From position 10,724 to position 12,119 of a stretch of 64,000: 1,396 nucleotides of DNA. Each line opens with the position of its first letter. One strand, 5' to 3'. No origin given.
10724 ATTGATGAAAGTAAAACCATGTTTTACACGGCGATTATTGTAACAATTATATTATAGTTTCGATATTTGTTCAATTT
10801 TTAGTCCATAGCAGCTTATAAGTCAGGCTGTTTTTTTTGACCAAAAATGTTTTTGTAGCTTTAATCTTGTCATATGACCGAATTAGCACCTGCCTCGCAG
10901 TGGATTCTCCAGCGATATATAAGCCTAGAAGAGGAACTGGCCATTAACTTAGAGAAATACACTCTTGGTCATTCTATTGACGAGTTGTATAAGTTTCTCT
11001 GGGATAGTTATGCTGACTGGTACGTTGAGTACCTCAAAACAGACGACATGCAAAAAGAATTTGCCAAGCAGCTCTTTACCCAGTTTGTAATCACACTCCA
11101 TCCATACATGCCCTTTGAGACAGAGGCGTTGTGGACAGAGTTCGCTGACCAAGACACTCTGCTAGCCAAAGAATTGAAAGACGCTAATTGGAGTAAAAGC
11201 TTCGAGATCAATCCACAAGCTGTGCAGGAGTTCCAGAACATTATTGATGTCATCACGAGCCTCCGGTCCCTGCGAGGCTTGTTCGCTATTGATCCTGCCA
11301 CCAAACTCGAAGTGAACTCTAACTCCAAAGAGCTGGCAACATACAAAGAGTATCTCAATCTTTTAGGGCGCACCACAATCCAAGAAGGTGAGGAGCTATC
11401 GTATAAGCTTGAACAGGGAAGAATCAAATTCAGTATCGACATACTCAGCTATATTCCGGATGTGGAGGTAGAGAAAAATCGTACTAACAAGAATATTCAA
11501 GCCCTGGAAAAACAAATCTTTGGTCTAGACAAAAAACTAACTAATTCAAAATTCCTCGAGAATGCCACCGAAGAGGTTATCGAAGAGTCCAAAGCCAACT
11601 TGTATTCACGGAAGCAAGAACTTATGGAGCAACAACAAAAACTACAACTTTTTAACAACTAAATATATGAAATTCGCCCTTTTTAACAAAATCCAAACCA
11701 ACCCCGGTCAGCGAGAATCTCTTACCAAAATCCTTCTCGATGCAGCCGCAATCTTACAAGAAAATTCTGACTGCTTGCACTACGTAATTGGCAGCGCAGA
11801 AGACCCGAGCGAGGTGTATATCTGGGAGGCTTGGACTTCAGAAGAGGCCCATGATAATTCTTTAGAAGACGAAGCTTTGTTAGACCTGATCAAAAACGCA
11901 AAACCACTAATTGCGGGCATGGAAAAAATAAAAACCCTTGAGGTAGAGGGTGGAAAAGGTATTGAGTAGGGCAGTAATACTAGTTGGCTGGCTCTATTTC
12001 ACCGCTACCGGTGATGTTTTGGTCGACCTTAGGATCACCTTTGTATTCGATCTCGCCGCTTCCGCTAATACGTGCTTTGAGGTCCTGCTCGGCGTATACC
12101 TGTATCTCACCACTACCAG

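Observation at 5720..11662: valS is encoded as two separately terminated and initiated pieces 3 kb apart, split exactly at a domain boundary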

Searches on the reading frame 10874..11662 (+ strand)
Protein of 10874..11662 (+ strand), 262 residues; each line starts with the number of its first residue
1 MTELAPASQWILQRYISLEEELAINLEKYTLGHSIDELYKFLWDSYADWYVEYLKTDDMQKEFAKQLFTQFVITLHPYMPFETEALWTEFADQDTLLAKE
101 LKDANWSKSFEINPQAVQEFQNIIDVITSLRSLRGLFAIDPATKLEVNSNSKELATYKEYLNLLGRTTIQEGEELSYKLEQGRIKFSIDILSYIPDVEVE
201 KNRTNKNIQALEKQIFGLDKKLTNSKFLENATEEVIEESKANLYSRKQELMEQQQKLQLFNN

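Call 5: search_protein_families(library=pfam, proteins=[window:10874-11662:+], max_evalue=0.01)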
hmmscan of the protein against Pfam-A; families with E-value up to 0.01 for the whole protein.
window:10874-11662:+ (262 aa): 2 families
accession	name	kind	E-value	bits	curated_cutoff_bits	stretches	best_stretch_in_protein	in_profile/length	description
PF08264.19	Anticodon_1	-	9.2e-20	71.5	25.1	1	9-147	2-146/148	Anticodon-binding domain of tRNA ligase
PF10458.14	Val_tRNA-synt_C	-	4.1e-11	43.4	25.9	1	196-251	1-56/66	Valyl tRNA synthetase tRNA binding arm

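Call 7: search_solved_structures(query=window:10874-11662:+, show_alignments=2, max_evalue=0.001)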
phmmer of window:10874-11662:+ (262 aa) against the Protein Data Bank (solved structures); distinct sequences matched with E-value up to 0.001: 2.
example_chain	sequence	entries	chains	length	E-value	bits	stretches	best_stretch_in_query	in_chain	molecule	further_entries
1gax_A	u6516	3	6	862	5.6e-10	42.7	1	19-253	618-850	VALYL-TRNA SYNTHETASE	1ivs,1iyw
4xkz_A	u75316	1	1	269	2.4e-09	40.6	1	3-148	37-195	Valine-tRNA ligase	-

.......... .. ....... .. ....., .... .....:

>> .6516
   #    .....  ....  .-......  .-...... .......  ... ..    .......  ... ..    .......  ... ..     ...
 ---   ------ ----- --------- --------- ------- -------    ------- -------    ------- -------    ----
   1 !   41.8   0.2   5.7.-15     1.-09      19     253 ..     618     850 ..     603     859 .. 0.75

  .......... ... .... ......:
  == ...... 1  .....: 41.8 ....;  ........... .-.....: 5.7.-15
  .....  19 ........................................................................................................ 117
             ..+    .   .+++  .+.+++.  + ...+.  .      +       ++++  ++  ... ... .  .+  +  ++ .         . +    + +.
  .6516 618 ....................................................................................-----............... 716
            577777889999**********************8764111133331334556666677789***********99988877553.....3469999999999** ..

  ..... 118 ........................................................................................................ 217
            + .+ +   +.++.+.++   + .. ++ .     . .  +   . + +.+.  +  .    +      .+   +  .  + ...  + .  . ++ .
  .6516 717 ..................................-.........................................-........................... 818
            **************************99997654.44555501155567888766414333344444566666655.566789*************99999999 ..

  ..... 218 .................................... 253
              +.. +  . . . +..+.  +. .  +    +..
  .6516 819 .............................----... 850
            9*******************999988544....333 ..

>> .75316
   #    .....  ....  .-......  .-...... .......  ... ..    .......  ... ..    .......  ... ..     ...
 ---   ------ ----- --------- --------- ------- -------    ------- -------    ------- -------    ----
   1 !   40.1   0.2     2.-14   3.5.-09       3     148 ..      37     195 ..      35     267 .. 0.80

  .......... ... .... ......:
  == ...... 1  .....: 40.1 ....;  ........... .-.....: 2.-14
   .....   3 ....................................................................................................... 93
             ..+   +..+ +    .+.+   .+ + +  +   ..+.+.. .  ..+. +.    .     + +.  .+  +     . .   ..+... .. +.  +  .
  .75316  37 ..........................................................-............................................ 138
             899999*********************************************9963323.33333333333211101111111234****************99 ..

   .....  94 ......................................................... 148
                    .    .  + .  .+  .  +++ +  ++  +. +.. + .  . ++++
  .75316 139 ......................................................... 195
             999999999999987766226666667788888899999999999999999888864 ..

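Call 8: find_homologous_proteins(query=window:10874-11662:+, max_evalue=0.00001)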
Query window:10874-11662:+ (262 aa): 84 proteins with E <= 0.00001 among 738 candidates.
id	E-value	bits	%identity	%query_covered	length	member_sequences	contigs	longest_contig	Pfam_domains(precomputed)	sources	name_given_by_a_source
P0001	2.2e-164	563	100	100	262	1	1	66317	PF08264.20,PF10458.15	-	-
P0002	8.8e-118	410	75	99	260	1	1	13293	PF08264.20,PF10458.15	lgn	-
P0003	7.8e-90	319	57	99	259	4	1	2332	PF08264.20,PF10458.15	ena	-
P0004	2.1e-89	318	58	99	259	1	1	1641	PF08264.20,PF10458.15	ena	-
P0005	2.3e-89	317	56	100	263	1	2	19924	PF08264.20,PF10458.15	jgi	jgi:valyl-tRNA synthetase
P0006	1.0e-86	309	56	100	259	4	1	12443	PF08264.20,PF10458.15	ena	-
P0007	4.4e-84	300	54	100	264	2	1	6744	PF08264.20,PF10458.15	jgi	jgi:valyl-tRNA synthetase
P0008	4.4e-83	297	51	99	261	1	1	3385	PF08264.20,PF10458.15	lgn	-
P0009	3.9e-79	284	51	99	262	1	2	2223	PF08264.20,PF10458.15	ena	-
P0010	6.5e-76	273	50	100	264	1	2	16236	PF08264.20,PF10458.15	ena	-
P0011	7.7e-73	263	50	99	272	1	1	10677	PF08264.20,PF10458.15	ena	-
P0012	1.7e-72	262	50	98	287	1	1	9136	PF08264.20,PF10458.15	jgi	jgi:valyl-tRNA synthetase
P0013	2.0e-72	262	49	99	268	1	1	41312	PF08264.20,PF10458.15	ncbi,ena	-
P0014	7.7e-72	260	50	99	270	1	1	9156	PF08264.20,PF10458.15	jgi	jgi:valyl-tRNA synthetase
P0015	4.7e-71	257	50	100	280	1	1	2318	PF08264.20,PF10458.15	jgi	jgi:valyl-tRNA synthetase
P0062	3.8e-59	218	44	97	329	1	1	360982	PF08264.20,PF10458.15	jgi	jgi:valyl-tRNA synthetase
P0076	1.7e-50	190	41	98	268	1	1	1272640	PF08264.20,PF10458.15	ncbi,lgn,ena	-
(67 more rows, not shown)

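Call 9: find_encoding_contigs(protein=window:10874-11662:+, flank=10000, max_places=10)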
Protein window:10874-11662:+ (262 aa): 2 contigs read that carry it; 1 place shown.
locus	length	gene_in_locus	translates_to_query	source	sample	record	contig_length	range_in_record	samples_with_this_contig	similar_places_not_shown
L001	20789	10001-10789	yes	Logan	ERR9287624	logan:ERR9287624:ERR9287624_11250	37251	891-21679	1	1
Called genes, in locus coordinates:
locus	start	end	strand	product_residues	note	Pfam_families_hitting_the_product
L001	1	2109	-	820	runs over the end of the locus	-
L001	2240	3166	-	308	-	PF02779:Transket_pyr, PF02780:Transketolase_C (weak)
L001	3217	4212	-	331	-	PF01050:MannoseP_isomer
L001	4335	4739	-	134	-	PF01050:MannoseP_isomer, PF07883:Cupin_2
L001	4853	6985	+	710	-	PF00133:tRNA-synt_1, PF09334:tRNA-synt_1g (faint), PF13603:tRNA-synt_1_2 (faint)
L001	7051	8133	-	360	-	PF01593:Amino_oxidase, PF01946:Thi4 (faint), PF03486:HI0933_like (faint), PF07992:Pyr_redox_2 (faint), PF13450:NAD_binding_8, PF01593:Amino_oxidase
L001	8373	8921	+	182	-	PF01863:YgjP-like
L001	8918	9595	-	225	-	-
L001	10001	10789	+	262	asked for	PF08264:Anticodon_1, PF10458:Val_tRNA-synt_C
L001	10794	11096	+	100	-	PF03992:ABM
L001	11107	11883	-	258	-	PF10988:DUF2807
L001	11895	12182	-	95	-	PF13239:2TM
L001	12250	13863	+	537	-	PF13469:Sulfotransfer_3 (faint)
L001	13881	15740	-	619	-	PF17963:Big_9 (faint)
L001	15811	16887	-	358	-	PF00535:Glycos_transf_2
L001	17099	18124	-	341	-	PF00535:Glycos_transf_2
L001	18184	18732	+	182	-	PF01195:Pept_tRNA_hydro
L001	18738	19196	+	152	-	-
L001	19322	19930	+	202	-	PF00561:Abhydrolase_1 (faint), PF06821:Ser_hydrolase (weak)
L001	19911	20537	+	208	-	-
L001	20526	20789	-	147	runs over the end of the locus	PF18884:TSP3_bac (faint)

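Call 11: find_encoding_contigs(protein=P0076, flank=10000, max_places=3)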
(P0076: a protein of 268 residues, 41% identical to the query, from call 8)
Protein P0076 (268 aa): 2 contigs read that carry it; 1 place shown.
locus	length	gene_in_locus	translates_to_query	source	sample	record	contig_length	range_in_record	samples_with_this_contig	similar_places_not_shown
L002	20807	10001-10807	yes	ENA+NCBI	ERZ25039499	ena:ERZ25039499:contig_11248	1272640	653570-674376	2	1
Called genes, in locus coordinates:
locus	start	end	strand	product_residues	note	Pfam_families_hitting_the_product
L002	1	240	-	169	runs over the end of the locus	-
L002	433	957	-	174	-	-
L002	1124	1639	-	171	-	-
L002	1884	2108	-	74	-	-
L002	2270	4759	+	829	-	PF00133:tRNA-synt_1, PF09334:tRNA-synt_1g (faint), PF00133:tRNA-synt_1, PF01406:tRNA-synt_1e (weak)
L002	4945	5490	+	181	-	PF01863:YgjP-like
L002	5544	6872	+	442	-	-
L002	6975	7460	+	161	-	-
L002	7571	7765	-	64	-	-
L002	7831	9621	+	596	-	-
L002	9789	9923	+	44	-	-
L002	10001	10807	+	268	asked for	PF08264:Anticodon_1, PF10458:Val_tRNA-synt_C (weak)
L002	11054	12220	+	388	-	-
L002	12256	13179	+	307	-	PF01026:TatD_DNase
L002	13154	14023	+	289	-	PF02517:Rce1-like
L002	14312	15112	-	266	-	-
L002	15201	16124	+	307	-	PF01653:DNA_ligase_aden, PF03120:OB_DNA_ligase, PF03119:DNA_ligase_ZBD (weak)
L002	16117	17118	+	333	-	PF00849:PseudoU_synth_2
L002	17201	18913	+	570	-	PF00437:T2SSE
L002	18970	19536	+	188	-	PF04011:LemA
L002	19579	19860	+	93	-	PF00312:Ribosomal_S15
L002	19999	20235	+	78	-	PF13560:HTH_31, PF12844:HTH_19 (weak), PF01381:HTH_3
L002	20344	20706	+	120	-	-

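Call 12: find_encoding_contigs(protein=P0062, flank=10000, max_places=3)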
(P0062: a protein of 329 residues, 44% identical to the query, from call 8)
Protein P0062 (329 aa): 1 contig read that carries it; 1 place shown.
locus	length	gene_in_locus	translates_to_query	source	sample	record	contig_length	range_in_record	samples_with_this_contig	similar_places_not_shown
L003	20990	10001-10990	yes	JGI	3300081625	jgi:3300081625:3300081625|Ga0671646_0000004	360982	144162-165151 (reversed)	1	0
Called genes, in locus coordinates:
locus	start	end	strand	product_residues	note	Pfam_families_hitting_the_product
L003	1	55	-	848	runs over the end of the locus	PF00122:E1-E2_ATPase, PF00702:Hydrolase, PF08282:Hydrolase_3 (faint)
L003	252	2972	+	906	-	-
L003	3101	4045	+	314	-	PF01795:Methyltransf_5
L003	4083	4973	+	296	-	PF18075:FtsX_ECD (faint), PF02687:FtsX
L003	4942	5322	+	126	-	PF01252:Peptidase_A8 (weak)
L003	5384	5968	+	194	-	PF01330:RuvA_N, PF00633:HHH (faint), PF14520:HHH_5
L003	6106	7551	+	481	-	-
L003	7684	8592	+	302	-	PF17773:UPF0176_N, PF00581:Rhodanese, PF12368:Rhodanese_C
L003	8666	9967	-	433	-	-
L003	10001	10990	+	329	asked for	PF08264:Anticodon_1, PF10458:Val_tRNA-synt_C (weak)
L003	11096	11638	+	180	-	PF01765:RRF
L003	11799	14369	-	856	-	PF26449:DUF8128, PF02534:T4SS-DNA_transf (faint), PF01935:DUF87 (weak)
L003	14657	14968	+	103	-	-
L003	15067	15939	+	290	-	PF13175:AAA_15 (faint), PF00005:ABC_tran, PF13304:AAA_21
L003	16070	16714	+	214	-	PF06736:TMEM175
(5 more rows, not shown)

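Call 20: search_protein_representatives(protein=window:10874-11662:+)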
Query: 262 residues. Proteins with E-value up to 0.001 (for the whole library): 3755; up to 1e-10: 983; up to 1e-30: 35. The best 150 are listed.
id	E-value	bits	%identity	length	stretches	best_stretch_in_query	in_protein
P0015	1.5e-71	257.4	51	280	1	2-262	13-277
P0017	7.1e-71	255.2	53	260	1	1-259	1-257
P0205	4.1e-69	249.4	50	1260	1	3-259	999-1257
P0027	1.4e-68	247.7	51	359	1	4-260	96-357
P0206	5.4e-67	242.5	48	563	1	2-261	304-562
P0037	5.6e-66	239.2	45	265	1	1-261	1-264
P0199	6.0e-66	239.1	47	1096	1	3-258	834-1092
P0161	5.1e-65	236.0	51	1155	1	3-261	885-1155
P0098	2.4e-63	230.6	45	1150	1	4-259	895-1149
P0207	1.3e-62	228.1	45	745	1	4-260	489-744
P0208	3.0e-62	226.9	47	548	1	7-258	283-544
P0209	7.3e-57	209.3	46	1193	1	3-259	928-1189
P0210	9.9e-55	202.3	45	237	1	31-259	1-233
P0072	2.7e-53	197.6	44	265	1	1-260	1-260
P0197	1.2e-52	195.6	41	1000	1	7-259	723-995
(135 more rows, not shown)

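Call 21: find_related_loci(query=A2, collection=genome_contigs, flank=10000)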
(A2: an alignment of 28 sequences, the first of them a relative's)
Query A2 (262 aa) in genome_contigs; peptide patterns used: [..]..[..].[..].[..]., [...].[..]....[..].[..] (x = any residue, [..] = any of these).
284 stretches matched a pattern; 239 encode a relative of the query (tblastn E <= 1e-3); the best 80 are kept; 80 distinct loci.
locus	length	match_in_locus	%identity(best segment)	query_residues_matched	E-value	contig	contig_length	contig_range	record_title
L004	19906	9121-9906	52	1-262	7e-81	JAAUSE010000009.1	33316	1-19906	MAG: Candidatus Gracilibacteria bacterium isolate RU_4_5 NODE_431_length_33316_cov_3.670584, whole genome shotgun sequen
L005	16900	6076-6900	49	1-262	1e-78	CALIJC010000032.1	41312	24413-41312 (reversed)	MAG: uncultured Patescibacteria group bacterium isolate R4_Bin_Bin_115_1 genome assembly, contig: c_000001213318, whole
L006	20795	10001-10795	50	2-261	9e-79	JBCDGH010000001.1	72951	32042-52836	MAG: Patescibacteria group bacterium isolate P01_H01_bin.128 k141_702999_length_72951_cov_14.1180, whole genome shotgun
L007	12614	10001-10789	48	3-262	1e-76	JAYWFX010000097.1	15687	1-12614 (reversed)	MAG: bacterium isolate GLR2_GL5_UP_2_concoct_31 GLR2_GL5_UP_2_concoct_31_96, whole genome shotgun sequence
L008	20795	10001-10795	50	1-261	4e-76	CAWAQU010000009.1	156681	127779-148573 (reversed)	MAG: uncultured bacterium isolate MFD02581.bin.2.13 genome assembly, contig: contig_40840, whole genome shotgun sequence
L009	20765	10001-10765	50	2-257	1e-75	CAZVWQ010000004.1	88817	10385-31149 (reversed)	MAG TPA_asm: uncultured Candidatus Saccharibacteria bacterium isolate SRP141376_co3_356 genome assembly, contig: NODE_49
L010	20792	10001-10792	48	4-262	3e-71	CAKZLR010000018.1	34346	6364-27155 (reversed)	MAG TPA_asm: uncultured Candidatus Peregrinibacteria bacterium isolate SRR5214706_bin.121_CONCOCT_v1.1_MAG genome assemb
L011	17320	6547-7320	51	4-258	2e-70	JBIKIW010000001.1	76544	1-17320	MAG: Limisphaerales bacterium isolate ME2014-06-16_3300033992_group5_bin170 Rohwer_bin1522_scaffold_97_c1, whole genome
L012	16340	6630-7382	44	2-253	2e-68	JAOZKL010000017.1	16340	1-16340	MAG: Patescibacteria group bacterium isolate GMC10_bin_59 NODE_2191_length_16340_cov_7.522014, whole genome shotgun sequ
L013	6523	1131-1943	47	5-261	2e-68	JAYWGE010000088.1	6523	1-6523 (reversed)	MAG: bacterium isolate GLR20_GL16_DN_1_concoct_119 GLR20_GL16_DN_1_concoct_119_87, whole genome shotgun sequence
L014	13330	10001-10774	45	1-259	4e-68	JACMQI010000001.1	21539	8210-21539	MAG: candidate division SR1 bacterium isolate LF-bin-417 FL-bin-417-contig-k141_66530, whole genome shotgun sequence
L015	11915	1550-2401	45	4-261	3e-68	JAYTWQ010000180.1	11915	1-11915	MAG: bacterium isolate GFS_5816 GFS_5816_179, whole genome shotgun sequence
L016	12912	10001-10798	45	4-256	1e-67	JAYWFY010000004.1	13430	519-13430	MAG: bacterium isolate GLR2_GL5_UP_2_metabat_31 GLR2_GL5_UP_2_metabat_31_3, whole genome shotgun sequence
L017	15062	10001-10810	44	4-259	3e-67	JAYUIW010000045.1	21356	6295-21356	MAG: bacterium isolate GFS_8852 GFS_8852_44, whole genome shotgun sequence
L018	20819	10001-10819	42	4-262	3e-66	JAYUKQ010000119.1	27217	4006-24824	MAG: bacterium isolate GFS_9266 GFS_9266_118, whole genome shotgun sequence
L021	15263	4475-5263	42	2-260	1e-61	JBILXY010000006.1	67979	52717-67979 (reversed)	MAG: Bdellovibrionales bacterium isolate ME2018-11-08GD_3300042940_group8_bin177 Rohwer_bin1523_scaffold_227_c1, whole g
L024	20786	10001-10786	41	4-260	4e-56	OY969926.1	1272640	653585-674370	MAG: uncultured bacterium isolate MFD02832.bin.2.16 genome assembly, chromosome: 1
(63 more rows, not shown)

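Call 28: find_encoding_contigs(protein=P0002, flank=10000, max_places=2)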
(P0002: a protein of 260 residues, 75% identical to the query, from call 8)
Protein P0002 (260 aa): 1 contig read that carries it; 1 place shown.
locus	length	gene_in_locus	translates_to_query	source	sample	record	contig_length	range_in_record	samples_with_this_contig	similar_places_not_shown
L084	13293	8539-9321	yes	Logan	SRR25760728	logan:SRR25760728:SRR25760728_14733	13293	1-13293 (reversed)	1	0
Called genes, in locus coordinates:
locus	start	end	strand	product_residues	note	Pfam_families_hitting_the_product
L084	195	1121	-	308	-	PF02779:Transket_pyr, PF02780:Transketolase_C (weak)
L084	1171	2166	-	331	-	PF01050:MannoseP_isomer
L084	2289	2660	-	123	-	PF01050:MannoseP_isomer, PF07883:Cupin_2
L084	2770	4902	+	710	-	PF00133:tRNA-synt_1, PF09334:tRNA-synt_1g (faint), PF13603:tRNA-synt_1_2 (faint)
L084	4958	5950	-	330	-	PF00355:Rieske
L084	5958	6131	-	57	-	-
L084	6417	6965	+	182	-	PF01863:YgjP-like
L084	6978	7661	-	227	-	-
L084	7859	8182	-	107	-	-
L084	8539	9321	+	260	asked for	PF08264:Anticodon_1, PF10458:Val_tRNA-synt_C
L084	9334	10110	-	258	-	PF10988:DUF2807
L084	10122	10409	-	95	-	PF13239:2TM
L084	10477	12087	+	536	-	PF00685:Sulfotransfer_1, PF13469:Sulfotransfer_3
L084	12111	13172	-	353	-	PF00535:Glycos_transf_2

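Call 69: search_protein_families(library=ncbifam, proteins=[window:10874-11662:+], max_evalue=0.001)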
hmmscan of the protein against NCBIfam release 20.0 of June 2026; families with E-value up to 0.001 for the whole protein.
window:10874-11662:+ (262 aa): 6 families
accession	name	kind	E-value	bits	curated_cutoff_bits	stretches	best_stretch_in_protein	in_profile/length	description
NF004349.1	PRK05729.1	equivalog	9.8e-38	129.9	704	1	5-256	591-859/860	valine--tRNA ligase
NF011492.0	PRK14900.1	equivalog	8.5e-27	93.4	1783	1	4-258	612-887/1044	valine--tRNA ligase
TIGR00422.1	valS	equivalog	9.4e-23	80.1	612.1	1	3-242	603-861/863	valine--tRNA ligase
NF009687.0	PRK13208.1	equivalog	1.4e-11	43.4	738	1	4-162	609-775/801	valine--tRNA ligase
NF008957.0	PRK12300.1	subfamily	1.3e-06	26.7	677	1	7-217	699-905/946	leucine--tRNA ligase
TIGR00392.1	ileS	equivalog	8.5e-06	24.2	621.4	1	6-134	695-836/861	isoleucine--tRNA ligase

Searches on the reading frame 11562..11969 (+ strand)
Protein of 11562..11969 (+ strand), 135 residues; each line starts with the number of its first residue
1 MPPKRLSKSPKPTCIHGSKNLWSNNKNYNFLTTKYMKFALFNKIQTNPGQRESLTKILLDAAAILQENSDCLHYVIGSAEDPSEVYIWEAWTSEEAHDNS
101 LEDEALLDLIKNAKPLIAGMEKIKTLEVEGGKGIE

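Call 5: search_protein_families(library=pfam, proteins=[window:11562-11969:+], max_evalue=0.01)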
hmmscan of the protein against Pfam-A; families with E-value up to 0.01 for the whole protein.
window:11562-11969:+ (135 aa): 1 family
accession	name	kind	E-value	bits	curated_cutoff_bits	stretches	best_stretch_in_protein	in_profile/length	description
PF03992.22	ABM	-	3e-08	34.2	23.1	1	39-107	3-73/78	Antibiotic biosynthesis monooxygenase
